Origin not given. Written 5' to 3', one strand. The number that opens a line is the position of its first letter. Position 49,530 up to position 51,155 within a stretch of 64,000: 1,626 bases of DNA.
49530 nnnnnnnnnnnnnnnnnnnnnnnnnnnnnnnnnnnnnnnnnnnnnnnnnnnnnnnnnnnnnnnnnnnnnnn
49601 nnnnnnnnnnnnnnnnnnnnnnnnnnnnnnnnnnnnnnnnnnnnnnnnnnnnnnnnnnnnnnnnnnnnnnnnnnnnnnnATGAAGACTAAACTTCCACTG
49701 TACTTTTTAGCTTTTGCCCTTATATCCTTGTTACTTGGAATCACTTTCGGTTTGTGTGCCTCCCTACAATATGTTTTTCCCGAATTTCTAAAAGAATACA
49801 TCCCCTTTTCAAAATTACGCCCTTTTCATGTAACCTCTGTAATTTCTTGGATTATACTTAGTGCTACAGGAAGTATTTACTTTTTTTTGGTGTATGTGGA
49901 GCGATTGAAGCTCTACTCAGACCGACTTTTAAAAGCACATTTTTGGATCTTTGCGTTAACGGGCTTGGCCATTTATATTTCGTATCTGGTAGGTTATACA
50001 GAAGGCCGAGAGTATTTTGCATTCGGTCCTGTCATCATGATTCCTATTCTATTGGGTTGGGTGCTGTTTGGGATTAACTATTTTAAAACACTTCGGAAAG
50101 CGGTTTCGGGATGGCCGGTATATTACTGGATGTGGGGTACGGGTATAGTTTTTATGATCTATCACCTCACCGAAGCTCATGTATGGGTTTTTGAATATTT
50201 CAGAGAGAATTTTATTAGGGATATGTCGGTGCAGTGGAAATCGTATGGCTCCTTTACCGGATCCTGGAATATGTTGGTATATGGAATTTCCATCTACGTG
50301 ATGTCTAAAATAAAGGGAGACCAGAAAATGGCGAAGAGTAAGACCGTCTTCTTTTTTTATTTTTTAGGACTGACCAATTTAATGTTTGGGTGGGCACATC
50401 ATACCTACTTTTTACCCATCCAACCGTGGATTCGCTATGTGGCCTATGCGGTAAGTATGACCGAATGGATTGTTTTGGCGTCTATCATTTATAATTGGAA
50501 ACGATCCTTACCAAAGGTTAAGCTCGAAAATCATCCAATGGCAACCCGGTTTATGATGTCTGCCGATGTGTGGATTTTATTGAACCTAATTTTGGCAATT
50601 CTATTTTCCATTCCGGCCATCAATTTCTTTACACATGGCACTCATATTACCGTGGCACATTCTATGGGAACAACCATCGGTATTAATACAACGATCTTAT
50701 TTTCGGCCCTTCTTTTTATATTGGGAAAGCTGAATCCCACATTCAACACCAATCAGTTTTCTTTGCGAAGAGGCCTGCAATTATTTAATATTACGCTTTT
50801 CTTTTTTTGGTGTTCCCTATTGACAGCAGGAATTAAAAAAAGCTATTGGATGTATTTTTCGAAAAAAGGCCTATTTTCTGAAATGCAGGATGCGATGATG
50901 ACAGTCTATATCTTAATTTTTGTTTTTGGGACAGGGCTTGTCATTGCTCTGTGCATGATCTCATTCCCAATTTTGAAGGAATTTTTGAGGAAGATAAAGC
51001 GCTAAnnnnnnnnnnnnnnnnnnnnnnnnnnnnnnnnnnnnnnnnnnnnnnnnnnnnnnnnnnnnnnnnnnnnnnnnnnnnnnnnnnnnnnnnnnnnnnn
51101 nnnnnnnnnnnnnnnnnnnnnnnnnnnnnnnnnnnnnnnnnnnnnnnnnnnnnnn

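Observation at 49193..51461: Second, divergent NorC/NorB-like pair with a non-canonical metal-ligand set, next to an Rrf2 (NsrR-like) regulator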

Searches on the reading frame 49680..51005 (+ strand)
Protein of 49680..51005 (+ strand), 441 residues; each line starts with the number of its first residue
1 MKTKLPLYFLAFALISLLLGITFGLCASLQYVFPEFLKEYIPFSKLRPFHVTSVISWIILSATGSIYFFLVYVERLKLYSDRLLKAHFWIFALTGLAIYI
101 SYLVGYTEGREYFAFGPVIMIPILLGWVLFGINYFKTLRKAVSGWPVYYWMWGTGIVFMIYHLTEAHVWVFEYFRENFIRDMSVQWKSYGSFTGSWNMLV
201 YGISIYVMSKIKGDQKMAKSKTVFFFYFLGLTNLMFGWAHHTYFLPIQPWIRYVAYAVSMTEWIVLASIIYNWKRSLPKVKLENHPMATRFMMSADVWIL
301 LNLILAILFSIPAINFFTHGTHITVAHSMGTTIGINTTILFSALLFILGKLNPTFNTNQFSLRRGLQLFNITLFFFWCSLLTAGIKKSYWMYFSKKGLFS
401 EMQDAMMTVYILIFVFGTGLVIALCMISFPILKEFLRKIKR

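Call 3: search_protein_families(library=pfam, proteins=[window:49680-51005:+], max_evalue=0.01)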
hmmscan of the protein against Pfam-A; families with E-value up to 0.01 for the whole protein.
window:49680-51005:+ (441 aa): 1 family
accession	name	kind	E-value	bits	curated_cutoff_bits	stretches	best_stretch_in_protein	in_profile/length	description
PF00115.25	COX1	-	4.3e-31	108.7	34.8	1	7-417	4-434/436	Cytochrome C and Quinol oxidase polypeptide I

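Call 4: search_protein_families(library=ncbifam, proteins=[window:49680-51005:+], max_evalue=0.01)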
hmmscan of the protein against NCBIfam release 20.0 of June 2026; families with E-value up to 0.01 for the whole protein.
window:49680-51005:+ (441 aa): 2 families
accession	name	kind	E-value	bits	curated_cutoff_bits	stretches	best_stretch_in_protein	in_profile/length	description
NF011053.0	PRK14485.1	subfamily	5e-11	41.5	1080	1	9-434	18-459/716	putative bifunctional cbb3-type cytochrome c oxidase subunit I/II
TIGR00780.1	ccoN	equivalog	9.1e-11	41.3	583.15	1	11-431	17-454/474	cytochrome-c oxidase, cbb3-type subunit I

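Call 5: search_solved_structures(query=window:49680-51005:+, max_evalue=1, show_alignments=3)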
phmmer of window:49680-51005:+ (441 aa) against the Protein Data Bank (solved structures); distinct sequences matched with E-value up to 1: 7.
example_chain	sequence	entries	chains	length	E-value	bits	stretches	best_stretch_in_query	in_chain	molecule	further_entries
3o0r_B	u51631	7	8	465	8.7e-15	57.9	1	9-429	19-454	Nitric oxide reductase subunit B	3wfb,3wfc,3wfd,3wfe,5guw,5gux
4xyd_A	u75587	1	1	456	7e-12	48.4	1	5-429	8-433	Nitric-oxide reductase subunit B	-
8smr_E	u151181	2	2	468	5.6e-08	35.5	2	10-329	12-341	cytochrome-c oxidase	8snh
9g6b_A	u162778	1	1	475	6.3e-07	32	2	9-329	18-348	cytochrome-c oxidase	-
3mk7_A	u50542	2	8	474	3.5e-06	29.6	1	13-329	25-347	Cytochrome c oxidase, cbb3-type, subunit N | Cbb3-type cytochrome c oxidase subunit CcoN1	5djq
6xkw_n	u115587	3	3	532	0.016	17.5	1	21-394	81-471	Cytochrome c oxidase, Cbb3-type, subunit I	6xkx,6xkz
4f9z_D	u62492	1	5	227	0.75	12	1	319-387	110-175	Endoplasmic reticulum resident protein 27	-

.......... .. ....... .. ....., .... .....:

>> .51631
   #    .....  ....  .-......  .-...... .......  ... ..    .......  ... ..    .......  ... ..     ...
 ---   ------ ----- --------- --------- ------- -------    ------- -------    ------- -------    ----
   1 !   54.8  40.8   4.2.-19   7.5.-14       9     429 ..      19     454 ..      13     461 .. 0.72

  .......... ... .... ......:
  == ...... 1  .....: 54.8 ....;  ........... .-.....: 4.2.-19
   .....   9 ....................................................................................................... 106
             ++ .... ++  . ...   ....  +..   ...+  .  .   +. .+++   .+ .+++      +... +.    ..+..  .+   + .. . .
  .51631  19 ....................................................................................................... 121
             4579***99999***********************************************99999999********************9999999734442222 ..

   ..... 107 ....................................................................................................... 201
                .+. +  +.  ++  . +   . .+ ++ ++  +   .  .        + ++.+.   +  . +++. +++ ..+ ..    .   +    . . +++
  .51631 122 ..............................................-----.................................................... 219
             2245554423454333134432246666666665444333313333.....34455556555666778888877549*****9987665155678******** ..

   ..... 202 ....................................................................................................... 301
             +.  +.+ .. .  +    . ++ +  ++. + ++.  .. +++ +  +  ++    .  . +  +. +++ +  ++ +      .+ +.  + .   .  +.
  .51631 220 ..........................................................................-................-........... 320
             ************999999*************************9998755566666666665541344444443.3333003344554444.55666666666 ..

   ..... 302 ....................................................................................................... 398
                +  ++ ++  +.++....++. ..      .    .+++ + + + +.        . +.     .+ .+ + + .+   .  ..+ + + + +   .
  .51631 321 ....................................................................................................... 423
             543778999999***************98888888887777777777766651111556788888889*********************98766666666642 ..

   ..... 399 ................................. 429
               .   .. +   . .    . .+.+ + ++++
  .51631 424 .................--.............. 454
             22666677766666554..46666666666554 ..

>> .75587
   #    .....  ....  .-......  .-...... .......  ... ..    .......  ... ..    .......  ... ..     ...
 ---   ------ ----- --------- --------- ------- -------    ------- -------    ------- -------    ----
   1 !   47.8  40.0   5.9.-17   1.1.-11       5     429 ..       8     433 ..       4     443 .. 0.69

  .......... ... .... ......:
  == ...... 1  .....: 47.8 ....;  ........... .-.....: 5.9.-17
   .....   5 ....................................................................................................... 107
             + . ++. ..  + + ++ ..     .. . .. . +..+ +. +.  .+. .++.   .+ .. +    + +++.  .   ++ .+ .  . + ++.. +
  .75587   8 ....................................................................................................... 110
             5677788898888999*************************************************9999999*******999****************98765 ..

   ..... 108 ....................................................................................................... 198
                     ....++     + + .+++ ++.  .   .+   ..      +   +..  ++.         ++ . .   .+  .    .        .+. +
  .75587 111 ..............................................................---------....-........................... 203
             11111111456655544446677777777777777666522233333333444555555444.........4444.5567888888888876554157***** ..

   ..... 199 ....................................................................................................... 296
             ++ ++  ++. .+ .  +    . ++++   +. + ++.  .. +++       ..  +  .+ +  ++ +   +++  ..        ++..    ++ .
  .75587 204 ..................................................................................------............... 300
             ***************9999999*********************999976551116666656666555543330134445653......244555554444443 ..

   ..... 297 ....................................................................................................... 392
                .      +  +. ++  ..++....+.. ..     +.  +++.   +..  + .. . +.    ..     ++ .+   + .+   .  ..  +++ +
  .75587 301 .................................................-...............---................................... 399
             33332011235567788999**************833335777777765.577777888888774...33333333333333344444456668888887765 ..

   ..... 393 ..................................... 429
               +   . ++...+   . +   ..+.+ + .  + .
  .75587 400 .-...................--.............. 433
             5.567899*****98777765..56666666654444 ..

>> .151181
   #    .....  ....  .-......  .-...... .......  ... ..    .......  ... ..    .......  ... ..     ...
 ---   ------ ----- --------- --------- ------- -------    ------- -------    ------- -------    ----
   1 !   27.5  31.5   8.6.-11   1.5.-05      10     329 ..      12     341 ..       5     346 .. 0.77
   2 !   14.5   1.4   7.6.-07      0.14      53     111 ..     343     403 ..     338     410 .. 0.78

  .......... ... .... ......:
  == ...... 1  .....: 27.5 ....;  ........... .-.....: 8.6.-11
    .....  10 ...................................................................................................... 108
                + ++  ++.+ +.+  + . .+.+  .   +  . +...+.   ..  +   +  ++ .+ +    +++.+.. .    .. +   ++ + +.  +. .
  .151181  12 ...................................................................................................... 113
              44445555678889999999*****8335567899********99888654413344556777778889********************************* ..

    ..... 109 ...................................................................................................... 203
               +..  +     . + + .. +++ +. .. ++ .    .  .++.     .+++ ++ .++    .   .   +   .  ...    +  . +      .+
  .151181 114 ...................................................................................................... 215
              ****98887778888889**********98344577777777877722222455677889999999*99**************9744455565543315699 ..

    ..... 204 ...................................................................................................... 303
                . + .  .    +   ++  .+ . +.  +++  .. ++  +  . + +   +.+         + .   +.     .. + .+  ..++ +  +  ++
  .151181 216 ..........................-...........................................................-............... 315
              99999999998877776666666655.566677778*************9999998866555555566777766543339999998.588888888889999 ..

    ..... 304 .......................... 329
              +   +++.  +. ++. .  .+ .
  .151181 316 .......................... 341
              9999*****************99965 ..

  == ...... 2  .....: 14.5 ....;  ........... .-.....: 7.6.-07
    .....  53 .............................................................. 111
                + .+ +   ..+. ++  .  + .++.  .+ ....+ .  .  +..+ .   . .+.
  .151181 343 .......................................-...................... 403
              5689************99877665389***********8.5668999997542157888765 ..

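Call 8: find_homologous_proteins(query=window:49680-51005:+, max_evalue=0.00001)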
Query window:49680-51005:+ (441 aa): 2597 proteins with E <= 0.00001 among 8000 candidates; the best 120 are listed.
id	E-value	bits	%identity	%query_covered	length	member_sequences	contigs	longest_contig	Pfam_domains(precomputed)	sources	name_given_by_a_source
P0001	1.1e-287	972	98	100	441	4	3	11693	PF00115.26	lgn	-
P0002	4.6e-269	911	91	100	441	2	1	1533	PF00115.26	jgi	jgi:Cbb3-type cytochrome oxidase, subunit 1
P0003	1.1e-252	857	85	100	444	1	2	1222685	PF00115.26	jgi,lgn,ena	jgi:nitric oxide reductase subunit B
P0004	3.4e-219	747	74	100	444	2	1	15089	PF00115.26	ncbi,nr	ncbi:MAG: cbb3-type cytochrome c oxidase subunit I [Altibacter sp.]|nr:cbb3-type cytochrome c oxidas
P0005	4.3e-216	736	74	98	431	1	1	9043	PF00115.26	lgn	-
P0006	1.8e-215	734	72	100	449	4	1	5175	PF00115.26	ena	-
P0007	3.4e-213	727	73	100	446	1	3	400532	PF00115.26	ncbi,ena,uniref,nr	ncbi:cbb3-type cytochrome c oxidase subunit I [Altibacter sp.]|uniref:cbb3-type cytochrome c oxidase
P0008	2.0e-212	724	72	100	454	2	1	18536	PF00115.26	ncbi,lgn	-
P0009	3.3e-211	720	73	100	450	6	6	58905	PF00115.26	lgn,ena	-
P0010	7.1e-210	716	73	100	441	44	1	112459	PF00115.26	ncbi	-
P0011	2.2e-209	714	70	100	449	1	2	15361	PF00115.26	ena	-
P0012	1.5e-208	712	72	100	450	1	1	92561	PF00115.26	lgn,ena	-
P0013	2.2e-208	711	71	100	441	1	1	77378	PF00115.26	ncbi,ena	-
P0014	2.7e-208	711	72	100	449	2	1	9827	PF00115.26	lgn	-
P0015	5.4e-207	706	69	100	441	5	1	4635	PF00115.26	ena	-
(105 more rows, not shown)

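Call 21: search_protein_representatives(protein=window:49680-51005:+)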
Query: 441 residues. Proteins with E-value up to 0.001 (for the whole library): 536; up to 1e-10: 274; up to 1e-30: 117. The best 150 are listed.
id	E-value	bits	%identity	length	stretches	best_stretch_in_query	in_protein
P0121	2.9e-129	448.5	50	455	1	1-435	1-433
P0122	1.9e-127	442.5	47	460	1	10-440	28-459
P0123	1.7e-114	399.8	44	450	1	4-432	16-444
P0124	2.1e-108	379.7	45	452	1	4-433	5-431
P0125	4.7e-106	372.0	43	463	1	8-432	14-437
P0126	5.6e-106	371.8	51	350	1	3-349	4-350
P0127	1.3e-104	367.2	43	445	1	6-438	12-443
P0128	4.9e-102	358.7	42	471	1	4-436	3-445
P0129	4.5e-100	352.3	44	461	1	5-427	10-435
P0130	2.0e-99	350.2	43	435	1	7-432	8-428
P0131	2.4e-99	349.9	49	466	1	5-315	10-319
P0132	2.8e-99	349.7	53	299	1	5-302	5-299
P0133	3.5e-99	349.3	42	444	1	8-435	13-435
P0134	5.6e-97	342.1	42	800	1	5-427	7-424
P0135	2.7e-91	323.3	42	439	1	6-433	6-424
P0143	9.7e-87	308.3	39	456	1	6-427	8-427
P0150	1.1e-76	275.2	41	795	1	8-389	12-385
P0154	6.3e-70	252.9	43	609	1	8-295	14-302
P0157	1.5e-64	235.2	36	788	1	15-348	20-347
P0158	8.0e-64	232.8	39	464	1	6-428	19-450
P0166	1.7e-58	215.3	30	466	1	12-436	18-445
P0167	3.6e-57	210.9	38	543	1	8-387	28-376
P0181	1.7e-53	198.7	32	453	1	9-428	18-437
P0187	3.2e-52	194.6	32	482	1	7-432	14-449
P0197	2.0e-46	175.5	31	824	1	11-388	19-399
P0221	7.8e-37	143.8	29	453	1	3-439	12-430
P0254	3.8e-27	111.9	25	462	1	13-427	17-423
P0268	1.9e-25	106.3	23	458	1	13-385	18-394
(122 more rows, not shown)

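Call 29: find_related_loci(query=A1, collection=genome_contigs, flank=10000)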
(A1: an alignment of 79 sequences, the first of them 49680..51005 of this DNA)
Query A1 (441 aa) in genome_contigs; peptide patterns used: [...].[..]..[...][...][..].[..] (x = any residue, [..] = any of these).
599 stretches matched a pattern (row limit reached: there are more); 552 encode a relative of the query (tblastn E <= 1e-3); the best 80 are kept; 80 distinct loci.
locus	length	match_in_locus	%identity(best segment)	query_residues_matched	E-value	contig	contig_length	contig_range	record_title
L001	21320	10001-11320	74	1-440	0e+0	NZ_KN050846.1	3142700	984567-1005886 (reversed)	Altibacter lentus strain JLT2010 Scaffold1, whole genome shotgun sequence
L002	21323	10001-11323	72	1-441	0e+0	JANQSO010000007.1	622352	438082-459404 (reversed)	MAG: Flavobacteriaceae bacterium isolate IP30a_bin.12 k99_180904, whole genome shotgun sequence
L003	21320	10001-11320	71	1-440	0e+0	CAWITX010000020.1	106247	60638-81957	MAG: uncultured Flavobacteriaceae bacterium isolate MFD01721.bin.1.346 genome assembly, contig: contig_9817, whole genom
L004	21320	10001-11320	71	1-440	0e+0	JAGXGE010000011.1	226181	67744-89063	MAG: Aequorivita sp. isolate LH_M31 k141_423439, whole genome shotgun sequence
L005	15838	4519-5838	71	1-440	0e+0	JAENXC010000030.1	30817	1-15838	MAG: Flavobacteriaceae bacterium isolate 5_8_m_bin20 k141_644622_length_30817_cov_101.8363, whole genome shotgun sequenc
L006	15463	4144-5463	71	1-440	0e+0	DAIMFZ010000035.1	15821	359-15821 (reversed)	MAG TPA_asm: Aequorivita sp. isolate CTOTU27535 NODE_481_length_15821_cov_5.062793, whole genome shotgun sequence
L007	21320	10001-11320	71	1-440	0e+0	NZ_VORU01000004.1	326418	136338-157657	Aequorivita lipolytica strain Y10-2 NODE_4_length_326418_cov_272.039, whole genome shotgun sequence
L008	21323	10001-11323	70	1-441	0e+0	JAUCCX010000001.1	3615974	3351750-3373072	MAG: Aequorivita sp. isolate R32x_68d_np_Bin2.4 contig_2, whole genome shotgun sequence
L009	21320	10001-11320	73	1-440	0e+0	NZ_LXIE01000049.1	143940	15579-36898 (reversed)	Aequorivita soesokkakensis strain RSSK-12 contig_7, whole genome shotgun sequence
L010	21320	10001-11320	70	1-440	0e+0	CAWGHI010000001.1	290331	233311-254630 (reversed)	MAG: uncultured Flavobacteriaceae bacterium isolate MFD01721.bin.2.122 genome assembly, contig: contig_10110, whole geno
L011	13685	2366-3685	70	1-440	0e+0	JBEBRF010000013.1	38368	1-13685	MAG: Aequorivita soesokkakensis isolate T2.bin.109 NODE_3099_length_38368_cov_10.398559, whole genome shotgun sequence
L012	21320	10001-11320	71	1-440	0e+0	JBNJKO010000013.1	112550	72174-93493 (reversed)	MAG: Bacteroidota bacterium isolate BLK160 13, whole genome shotgun sequence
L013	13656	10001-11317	69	1-439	0e+0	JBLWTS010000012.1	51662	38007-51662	MAG: Aequorivita sp. isolate EA07-05 A07maxbin.015RE.5K@12, whole genome shotgun sequence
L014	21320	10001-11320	71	1-440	0e+0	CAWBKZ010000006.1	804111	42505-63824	MAG: uncultured Flavobacteriaceae bacterium isolate MFD05684.bin.2.66 genome assembly, contig: contig_63505, whole genom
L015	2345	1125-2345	73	1-407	0e+0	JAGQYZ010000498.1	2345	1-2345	MAG: Aequorivita sp. isolate HKST-UBA78 2012-05-30_1_(paired)_contig_434297, whole genome shotgun sequence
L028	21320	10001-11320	63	1-440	0e+0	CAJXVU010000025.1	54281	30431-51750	MAG TPA_asm: uncultured Bacteroidetes bacterium isolate SRR3580189_bin.47_MetaBAT_v2.12.1_MAG genome assembly, contig: N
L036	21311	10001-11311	55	4-438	2e-162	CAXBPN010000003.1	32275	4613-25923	MAG TPA_asm: uncultured Flavobacteriales bacterium isolate ERR2762188_binner13_Refined_26 genome assembly, contig: ERZ34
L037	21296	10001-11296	55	4-433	9e-161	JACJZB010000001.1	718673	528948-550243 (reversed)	MAG: Flavobacteriales bacterium isolate HK-STAS-BACT-53 HK-STAS-BACT-53_1, whole genome shotgun sequence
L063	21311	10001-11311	52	2-438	3e-146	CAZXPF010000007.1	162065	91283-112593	MAG TPA_asm: uncultured Flavobacterium sp. isolate binchicken_co214_359 genome assembly, contig: NODE_38_length_162065_c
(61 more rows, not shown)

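Call 36: predict_structure(alignment_id=A1)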
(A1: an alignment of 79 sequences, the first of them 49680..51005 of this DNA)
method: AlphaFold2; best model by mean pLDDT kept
length: 441 residues; sequences in the alignment: 79
mean_pLDDT: 92.9   pTM: 0.93
mean pLDDT of the five models: 92.9, 92.6, 92.1, 91.6, 90.8
residues with pLDDT >= 90: 362; 70-90: 66; 50-70: 12; < 50: 1
segments of 3 or more residues with pLDDT < 50: none
pLDDT, mean of each block of 10 residues (from residue 1): 88 98 95 90 92 98 98 96 98 97 91 90 98 97 95 98 95 93 92 96 96 91 93 90 85 90 84 62 83 94 92 89 94 97 97 92 98 98 95 85 93 98 98 97 90
secondary structure, 60 per line:
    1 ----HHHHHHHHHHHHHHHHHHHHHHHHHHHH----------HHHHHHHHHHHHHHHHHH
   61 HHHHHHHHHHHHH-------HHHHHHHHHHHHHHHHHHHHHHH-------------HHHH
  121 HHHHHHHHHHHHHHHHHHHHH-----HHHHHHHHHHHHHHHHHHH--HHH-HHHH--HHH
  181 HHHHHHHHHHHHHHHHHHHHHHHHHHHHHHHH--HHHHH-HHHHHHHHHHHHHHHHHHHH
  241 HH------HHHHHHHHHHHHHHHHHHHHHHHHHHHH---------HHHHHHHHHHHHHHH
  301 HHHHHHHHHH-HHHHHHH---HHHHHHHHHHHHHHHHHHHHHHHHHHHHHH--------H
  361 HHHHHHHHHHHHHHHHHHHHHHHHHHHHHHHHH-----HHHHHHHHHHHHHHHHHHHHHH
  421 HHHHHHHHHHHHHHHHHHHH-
elements in order: H5-32 H43-73 H81-103 H117-141 H147-165 H172-175 H178-212 H215-219 H221-242 H249-276 H286-310 H312-318 H322-351 H360-393 H399-440

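Call 39: list_cluster_members(proteins=[P0123, P0128, P0134, P0143, P0158, P0166, P0187, P0221, P0254, P0268])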
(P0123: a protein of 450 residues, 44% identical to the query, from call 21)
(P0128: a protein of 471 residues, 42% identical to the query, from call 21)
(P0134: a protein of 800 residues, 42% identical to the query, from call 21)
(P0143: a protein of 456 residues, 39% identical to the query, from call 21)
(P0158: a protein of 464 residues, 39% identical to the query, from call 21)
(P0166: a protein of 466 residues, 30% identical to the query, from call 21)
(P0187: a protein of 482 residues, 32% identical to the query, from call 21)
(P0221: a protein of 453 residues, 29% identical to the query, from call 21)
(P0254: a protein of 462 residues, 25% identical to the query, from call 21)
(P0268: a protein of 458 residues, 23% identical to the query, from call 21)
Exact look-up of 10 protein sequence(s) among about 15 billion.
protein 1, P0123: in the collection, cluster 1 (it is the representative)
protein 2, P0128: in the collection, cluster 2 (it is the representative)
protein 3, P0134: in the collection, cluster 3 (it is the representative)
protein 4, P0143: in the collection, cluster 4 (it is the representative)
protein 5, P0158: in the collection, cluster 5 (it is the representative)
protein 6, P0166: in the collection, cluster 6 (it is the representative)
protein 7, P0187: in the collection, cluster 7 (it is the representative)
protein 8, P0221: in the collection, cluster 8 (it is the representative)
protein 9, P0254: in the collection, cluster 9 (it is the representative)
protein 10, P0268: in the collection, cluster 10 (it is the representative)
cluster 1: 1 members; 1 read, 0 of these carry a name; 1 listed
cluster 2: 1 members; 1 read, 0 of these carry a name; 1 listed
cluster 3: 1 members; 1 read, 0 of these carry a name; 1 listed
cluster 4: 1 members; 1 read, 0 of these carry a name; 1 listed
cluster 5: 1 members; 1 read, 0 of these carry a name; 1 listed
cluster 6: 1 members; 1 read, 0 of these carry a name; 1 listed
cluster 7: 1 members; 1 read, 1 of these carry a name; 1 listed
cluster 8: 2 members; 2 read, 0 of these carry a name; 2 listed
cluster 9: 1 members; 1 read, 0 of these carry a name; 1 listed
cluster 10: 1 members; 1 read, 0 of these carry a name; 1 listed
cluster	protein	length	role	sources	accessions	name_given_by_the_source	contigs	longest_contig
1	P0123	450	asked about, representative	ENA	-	-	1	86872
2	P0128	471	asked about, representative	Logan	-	-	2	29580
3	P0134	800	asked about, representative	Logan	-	-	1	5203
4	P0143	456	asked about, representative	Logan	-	-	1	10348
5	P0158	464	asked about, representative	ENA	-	-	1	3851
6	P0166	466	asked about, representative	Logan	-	-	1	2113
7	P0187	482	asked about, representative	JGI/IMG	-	nitric oxide reductase subunit B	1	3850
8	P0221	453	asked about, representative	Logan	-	-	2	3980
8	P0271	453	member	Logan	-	-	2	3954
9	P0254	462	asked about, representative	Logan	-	-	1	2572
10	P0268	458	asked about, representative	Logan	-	-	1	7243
